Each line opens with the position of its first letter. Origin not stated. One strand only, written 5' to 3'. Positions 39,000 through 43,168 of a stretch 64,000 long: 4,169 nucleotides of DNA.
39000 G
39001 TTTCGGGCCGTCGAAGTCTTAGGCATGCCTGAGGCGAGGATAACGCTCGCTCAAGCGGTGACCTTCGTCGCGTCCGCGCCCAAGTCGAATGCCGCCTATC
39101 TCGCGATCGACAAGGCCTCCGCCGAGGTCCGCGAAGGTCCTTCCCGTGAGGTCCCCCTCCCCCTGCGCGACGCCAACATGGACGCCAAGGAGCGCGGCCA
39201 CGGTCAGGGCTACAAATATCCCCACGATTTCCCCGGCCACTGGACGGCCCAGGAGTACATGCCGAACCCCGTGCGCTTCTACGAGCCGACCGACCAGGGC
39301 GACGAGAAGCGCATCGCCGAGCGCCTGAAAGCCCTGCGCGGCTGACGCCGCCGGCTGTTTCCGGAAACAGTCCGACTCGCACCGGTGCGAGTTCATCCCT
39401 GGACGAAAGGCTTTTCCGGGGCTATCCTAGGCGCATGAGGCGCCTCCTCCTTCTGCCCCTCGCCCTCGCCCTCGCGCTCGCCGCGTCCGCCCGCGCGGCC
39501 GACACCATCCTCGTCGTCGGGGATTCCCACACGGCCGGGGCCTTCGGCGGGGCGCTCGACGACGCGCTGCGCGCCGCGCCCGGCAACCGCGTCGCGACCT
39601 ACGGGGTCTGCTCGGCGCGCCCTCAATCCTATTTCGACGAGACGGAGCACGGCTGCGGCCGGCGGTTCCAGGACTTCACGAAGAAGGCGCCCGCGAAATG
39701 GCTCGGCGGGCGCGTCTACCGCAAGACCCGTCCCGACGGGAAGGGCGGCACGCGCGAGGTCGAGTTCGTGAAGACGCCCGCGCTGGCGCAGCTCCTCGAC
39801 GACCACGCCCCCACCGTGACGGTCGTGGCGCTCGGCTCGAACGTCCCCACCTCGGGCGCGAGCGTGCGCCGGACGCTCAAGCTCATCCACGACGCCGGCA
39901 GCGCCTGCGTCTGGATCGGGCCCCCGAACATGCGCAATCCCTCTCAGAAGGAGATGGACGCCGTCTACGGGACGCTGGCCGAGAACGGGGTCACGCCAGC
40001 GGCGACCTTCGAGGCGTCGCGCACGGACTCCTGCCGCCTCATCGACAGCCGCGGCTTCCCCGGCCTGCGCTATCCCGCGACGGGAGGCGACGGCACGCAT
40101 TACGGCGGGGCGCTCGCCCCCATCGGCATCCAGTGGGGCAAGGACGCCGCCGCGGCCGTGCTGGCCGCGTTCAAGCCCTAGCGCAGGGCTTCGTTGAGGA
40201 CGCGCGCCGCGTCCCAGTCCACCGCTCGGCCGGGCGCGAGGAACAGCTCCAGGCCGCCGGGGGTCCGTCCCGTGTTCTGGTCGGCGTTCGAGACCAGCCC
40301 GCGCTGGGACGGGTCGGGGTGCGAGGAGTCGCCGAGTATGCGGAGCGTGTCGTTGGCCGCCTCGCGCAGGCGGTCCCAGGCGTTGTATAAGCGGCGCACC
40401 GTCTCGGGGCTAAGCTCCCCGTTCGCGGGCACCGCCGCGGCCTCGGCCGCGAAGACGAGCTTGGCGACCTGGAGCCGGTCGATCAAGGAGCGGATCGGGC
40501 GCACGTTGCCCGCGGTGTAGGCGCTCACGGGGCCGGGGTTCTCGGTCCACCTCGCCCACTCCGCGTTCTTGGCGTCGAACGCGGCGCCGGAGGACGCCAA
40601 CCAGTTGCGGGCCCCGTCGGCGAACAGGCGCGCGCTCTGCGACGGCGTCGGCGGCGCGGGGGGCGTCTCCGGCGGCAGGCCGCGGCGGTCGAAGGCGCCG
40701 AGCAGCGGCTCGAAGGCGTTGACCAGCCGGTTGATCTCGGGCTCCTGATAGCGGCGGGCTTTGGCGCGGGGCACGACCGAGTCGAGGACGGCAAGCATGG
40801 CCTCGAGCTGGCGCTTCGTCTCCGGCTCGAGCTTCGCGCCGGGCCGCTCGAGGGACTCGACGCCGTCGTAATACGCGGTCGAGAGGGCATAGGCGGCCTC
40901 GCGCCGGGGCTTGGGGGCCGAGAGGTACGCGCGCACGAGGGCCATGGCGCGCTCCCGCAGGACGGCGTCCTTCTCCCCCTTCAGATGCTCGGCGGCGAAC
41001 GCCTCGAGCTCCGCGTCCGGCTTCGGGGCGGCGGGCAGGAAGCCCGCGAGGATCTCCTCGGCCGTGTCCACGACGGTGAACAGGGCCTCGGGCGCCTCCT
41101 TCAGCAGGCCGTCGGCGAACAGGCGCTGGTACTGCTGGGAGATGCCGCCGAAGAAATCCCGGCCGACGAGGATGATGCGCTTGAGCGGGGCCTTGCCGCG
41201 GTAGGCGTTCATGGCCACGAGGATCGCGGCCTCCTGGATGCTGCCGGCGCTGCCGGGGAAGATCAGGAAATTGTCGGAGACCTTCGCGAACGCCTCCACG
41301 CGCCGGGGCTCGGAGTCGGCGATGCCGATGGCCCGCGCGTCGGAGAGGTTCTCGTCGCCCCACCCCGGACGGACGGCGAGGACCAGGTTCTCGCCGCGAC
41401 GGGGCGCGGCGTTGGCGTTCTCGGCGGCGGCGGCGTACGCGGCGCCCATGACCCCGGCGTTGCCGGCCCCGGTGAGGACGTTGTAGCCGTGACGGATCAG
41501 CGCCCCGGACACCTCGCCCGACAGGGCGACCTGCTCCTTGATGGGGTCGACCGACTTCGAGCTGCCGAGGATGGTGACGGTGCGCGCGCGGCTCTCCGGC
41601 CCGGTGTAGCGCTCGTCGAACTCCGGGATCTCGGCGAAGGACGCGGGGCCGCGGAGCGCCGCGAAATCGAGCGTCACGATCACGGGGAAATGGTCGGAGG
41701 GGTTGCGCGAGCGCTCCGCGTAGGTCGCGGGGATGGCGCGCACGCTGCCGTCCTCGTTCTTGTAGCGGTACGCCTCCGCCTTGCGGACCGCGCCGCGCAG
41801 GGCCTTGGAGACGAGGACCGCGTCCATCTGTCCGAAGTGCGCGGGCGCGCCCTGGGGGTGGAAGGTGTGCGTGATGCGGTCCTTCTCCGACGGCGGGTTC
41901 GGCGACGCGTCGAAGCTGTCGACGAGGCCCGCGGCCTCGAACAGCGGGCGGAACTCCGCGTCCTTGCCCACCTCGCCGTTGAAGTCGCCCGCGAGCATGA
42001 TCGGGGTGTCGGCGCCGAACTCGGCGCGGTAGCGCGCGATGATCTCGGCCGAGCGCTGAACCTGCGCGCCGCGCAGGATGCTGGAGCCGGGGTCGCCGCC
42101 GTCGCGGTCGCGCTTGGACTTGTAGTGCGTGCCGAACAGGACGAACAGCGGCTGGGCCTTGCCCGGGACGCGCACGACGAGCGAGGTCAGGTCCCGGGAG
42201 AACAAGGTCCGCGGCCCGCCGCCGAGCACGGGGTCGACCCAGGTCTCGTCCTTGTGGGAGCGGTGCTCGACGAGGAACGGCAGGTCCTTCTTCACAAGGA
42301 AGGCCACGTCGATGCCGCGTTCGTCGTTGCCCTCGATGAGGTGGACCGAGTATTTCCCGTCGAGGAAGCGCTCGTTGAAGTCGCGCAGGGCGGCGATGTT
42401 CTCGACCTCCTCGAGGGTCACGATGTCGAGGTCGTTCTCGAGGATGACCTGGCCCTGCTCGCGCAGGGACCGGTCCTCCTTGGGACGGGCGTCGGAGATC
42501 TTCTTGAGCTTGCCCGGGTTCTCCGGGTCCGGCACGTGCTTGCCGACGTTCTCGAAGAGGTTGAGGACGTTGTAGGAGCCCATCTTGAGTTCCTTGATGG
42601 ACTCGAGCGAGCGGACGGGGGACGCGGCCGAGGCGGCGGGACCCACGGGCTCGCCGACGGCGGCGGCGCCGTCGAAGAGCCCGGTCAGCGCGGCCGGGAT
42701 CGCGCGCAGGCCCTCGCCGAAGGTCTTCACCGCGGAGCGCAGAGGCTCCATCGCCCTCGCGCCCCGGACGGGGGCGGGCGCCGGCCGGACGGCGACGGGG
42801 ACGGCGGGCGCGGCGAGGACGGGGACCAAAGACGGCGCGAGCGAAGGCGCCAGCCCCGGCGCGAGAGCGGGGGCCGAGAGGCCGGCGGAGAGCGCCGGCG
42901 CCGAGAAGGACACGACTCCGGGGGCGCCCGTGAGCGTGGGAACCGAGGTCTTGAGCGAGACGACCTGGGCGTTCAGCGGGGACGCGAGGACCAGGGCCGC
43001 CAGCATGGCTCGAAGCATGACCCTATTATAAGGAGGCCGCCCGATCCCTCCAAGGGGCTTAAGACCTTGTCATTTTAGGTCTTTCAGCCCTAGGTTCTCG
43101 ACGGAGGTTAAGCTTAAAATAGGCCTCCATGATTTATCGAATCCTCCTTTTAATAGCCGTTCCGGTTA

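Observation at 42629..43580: Shared signal-peptide + VPSL-motif Pro/Ala-rich leader on three giant enzymes that use cytoplasmic nucleotides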

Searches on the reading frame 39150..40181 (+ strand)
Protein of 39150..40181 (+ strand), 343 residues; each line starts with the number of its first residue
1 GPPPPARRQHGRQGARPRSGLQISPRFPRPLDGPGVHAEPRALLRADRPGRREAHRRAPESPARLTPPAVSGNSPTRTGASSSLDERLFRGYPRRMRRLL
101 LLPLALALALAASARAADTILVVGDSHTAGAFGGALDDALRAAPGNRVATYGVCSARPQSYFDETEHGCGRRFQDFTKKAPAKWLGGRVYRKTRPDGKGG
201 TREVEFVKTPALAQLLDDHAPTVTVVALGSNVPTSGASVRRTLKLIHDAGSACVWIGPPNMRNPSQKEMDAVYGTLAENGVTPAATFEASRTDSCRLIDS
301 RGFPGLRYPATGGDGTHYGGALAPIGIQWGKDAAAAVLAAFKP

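Call 8: search_protein_families(library=pfam, proteins=[window:39150-40181:+], max_evalue=0.01)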
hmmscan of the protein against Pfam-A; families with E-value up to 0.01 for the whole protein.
window:39150-40181:+ (343 aa): 2 families
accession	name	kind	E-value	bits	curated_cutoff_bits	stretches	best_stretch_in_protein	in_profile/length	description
PF04311.20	DUF459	-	4.8e-06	26.5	27.2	0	239-271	97-129/197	Protein of unknown function (DUF459)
PF19040.6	SGNH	-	0.0022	18.2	27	1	117-189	23-101/248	SGNH domain (fused to AT3 domains)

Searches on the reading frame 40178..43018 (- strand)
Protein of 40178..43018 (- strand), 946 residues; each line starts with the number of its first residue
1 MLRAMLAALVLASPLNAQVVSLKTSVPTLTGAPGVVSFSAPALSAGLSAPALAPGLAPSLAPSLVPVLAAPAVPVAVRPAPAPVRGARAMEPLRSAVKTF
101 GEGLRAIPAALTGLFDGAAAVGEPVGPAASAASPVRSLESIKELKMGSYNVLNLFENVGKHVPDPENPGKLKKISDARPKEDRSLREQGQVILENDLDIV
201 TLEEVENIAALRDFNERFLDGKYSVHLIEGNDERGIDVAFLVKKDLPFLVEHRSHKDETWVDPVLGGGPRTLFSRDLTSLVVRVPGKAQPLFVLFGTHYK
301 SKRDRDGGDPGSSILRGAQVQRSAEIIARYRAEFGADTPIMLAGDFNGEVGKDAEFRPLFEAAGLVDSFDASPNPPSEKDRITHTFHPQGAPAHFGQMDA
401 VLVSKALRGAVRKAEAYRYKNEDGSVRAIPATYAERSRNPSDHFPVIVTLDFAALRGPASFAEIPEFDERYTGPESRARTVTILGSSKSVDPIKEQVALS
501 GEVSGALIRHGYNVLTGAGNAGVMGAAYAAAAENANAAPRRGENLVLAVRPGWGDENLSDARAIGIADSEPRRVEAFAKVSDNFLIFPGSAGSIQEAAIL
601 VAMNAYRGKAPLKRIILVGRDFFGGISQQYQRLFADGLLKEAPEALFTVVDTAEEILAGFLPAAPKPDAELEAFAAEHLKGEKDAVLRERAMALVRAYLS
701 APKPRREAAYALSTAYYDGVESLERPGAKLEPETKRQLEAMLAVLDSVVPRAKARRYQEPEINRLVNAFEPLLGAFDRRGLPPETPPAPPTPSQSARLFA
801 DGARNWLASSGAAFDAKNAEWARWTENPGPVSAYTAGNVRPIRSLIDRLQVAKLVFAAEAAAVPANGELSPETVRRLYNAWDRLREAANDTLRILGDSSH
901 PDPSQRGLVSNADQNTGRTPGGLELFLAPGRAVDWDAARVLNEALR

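Call 8: search_protein_families(library=pfam, proteins=[window:40178-43018:-], max_evalue=0.01)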
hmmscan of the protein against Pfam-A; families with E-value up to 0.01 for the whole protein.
window:40178-43018:- (946 aa): 5 families
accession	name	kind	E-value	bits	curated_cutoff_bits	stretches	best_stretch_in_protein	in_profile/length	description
PF03641.19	Lysine_decarbox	-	8.9e-07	29.6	27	1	572-658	44-129/131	Possible lysine decarboxylase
PF03372.29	Exo_endo_phos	-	3.4e-06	27.4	24.5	1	148-443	2-225/225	Endonuclease/Exonuclease/phosphatase family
PF18306.6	LDcluster4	-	2e-05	24.7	26.3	1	479-601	2-114/151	SLOG cluster4 family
PF19580.5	Exo_endo_phos_3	-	4.1e-05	23.2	27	1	147-262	3-124/311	Endonuclease/Exonuclease/phosphatase family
PF23814.1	DUF7185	-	0.00029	21.2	27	1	835-880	25-70/86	Family of unknown function (DUF7185)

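Call 26: search_protein_families(library=ncbifam, proteins=[window:40178-43018:-], max_evalue=0.1)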
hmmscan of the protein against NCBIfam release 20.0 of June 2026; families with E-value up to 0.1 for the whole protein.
window:40178-43018:- (946 aa): 4 families
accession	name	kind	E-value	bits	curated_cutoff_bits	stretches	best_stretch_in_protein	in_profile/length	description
TIGR00730.1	TIGR00730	subfamily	2.6e-08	33.8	96.35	1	480-658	2-173/178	TIGR00730 family Rossman fold protein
NF033681.1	ExeM_NucH_DNase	subfamily_domain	1e-07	31.2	300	1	142-451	234-545/546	ExeM/NucH family extracellular endonuclease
NF058542.1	CtkRMPhLog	equivalog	6.3e-05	23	300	1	494-657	15-172/177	cytokinin riboside 5'-monophosphate phosphoribohydrolase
NF038390.1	Nsidase_PpnN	equivalog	0.0028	16.5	450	1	572-655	237-321/450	nucleotide 5'-monophosphate nucleosidase PpnN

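Call 43: search_solved_structures(query=window:40178-43018:-, max_evalue=1)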
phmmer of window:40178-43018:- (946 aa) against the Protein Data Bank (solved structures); distinct sequences matched with E-value up to 1: 17.
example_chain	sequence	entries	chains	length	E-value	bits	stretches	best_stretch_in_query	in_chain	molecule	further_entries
9us2_A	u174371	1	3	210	2.5e-08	35.8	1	480-658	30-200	Cytokinin riboside 5'-monophosphate phosphoribohydrolase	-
3qua_A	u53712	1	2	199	0.00014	23.4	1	495-659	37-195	Putative uncharacterized protein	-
5zi9_A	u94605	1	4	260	0.00053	21.5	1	481-658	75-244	Cytokinin riboside 5'-monophosphate phosphoribohydrolase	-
5wq3_A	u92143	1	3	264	0.00075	21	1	476-656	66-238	Cytokinin riboside 5'-monophosphate phosphoribohydrolase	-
7w2i_B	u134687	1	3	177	0.0018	19.8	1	495-661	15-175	Cytokinin riboside 5'-monophosphate phosphoribohydrolase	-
7w2i_A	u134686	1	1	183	0.0019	19.7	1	495-661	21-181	Cytokinin riboside 5'-monophosphate phosphoribohydrolase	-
3sbx_A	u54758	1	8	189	0.0061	18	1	494-658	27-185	Putative uncharacterized protein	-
2iz5_A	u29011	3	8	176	0.019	16.4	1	478-604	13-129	MOCO CARRIER PROTEIN | MOLYBDENUM COFACTOR CARRIER PROTEIN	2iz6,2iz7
3bq9_A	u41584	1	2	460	0.03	15.7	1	507-606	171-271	Predicted Rossmann fold nucleotide-binding domain-containing protein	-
2a33_A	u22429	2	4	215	0.036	15.4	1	484-658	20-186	hypothetical protein | Uncharacterized protein At2g37210/T2N18.3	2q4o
5its_A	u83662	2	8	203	0.15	13.4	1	487-597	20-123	Cytokinin riboside 5'-monophosphate phosphoribohydrolase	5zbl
4npa_A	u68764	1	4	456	0.18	13.2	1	502-643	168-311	Putative uncharacterized protein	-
2pmb_A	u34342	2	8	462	0.18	13.1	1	502-643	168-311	Uncharacterized protein | Predicted nucleotide-binding protein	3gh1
9hs1_A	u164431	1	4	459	0.52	11.6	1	564-619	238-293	Pyrimidine/purine nucleotide 5'-monophosphate nucleosidase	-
9hs2_A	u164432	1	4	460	0.52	11.6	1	564-619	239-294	Pyrimidine/purine nucleotide 5'-monophosphate nucleosidase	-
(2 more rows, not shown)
